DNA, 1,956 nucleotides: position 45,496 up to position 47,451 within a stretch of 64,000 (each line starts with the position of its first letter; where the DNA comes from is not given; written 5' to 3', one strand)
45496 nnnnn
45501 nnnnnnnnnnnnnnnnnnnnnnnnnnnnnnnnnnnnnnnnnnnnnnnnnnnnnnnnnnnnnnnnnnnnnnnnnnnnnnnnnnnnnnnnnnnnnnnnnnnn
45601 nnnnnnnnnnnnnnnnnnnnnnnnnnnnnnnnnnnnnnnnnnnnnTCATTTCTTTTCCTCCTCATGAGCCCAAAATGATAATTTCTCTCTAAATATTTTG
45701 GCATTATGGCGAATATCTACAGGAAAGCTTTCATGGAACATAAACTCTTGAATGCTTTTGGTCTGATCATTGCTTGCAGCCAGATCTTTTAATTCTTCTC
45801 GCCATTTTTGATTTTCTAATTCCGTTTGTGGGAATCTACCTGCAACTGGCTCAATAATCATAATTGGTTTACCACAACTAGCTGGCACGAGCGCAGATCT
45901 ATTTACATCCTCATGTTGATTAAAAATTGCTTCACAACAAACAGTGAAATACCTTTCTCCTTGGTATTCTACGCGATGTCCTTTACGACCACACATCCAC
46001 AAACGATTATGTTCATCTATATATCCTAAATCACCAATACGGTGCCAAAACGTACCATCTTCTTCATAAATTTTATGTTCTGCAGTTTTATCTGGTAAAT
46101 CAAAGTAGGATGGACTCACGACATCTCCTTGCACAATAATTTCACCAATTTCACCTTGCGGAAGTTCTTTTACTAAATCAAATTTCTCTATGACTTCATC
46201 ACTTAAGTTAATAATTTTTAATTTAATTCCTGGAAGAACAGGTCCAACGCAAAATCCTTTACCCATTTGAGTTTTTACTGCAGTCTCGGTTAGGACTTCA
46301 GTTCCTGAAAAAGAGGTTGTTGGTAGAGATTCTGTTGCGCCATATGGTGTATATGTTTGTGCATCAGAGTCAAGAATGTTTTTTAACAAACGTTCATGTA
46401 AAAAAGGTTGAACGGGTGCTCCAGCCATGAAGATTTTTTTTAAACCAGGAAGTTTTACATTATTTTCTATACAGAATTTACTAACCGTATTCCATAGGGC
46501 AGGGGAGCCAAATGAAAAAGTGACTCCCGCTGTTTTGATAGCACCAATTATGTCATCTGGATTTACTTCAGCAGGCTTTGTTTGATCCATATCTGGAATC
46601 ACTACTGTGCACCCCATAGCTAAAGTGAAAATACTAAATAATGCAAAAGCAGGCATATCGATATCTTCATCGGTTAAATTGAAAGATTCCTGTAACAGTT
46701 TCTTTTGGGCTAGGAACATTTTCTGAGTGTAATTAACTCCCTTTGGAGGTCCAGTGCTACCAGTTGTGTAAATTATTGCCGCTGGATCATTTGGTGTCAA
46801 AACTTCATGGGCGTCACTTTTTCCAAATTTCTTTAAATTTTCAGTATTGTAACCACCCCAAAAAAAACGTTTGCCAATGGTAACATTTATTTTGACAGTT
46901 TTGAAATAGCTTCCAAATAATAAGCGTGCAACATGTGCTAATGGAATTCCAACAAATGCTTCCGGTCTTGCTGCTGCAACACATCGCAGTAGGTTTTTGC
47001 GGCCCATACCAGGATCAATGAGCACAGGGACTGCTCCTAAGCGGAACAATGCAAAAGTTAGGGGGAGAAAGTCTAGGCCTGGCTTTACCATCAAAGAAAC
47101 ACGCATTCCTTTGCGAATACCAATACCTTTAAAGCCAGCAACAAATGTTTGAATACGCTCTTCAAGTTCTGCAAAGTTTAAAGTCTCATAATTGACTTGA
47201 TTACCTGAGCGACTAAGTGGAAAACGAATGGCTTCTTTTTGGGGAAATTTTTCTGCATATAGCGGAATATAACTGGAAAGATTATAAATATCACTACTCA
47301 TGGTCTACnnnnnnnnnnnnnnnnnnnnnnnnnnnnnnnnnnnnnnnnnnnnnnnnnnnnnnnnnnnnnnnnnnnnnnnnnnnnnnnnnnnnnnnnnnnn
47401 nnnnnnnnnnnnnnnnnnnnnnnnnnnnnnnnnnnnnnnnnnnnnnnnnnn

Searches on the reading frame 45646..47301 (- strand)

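Call 68: search_protein_families(library=pfam, proteins=[window:45646-47301:-], max_evalue=0.0001)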
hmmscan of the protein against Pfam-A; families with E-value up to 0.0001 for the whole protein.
window:45646-47301:- (551 aa): 1 family
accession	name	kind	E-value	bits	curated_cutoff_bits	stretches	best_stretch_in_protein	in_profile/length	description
PF00501.34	AMP-binding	-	8.7e-45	153.6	29.9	1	16-400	5-384/384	AMP-binding enzyme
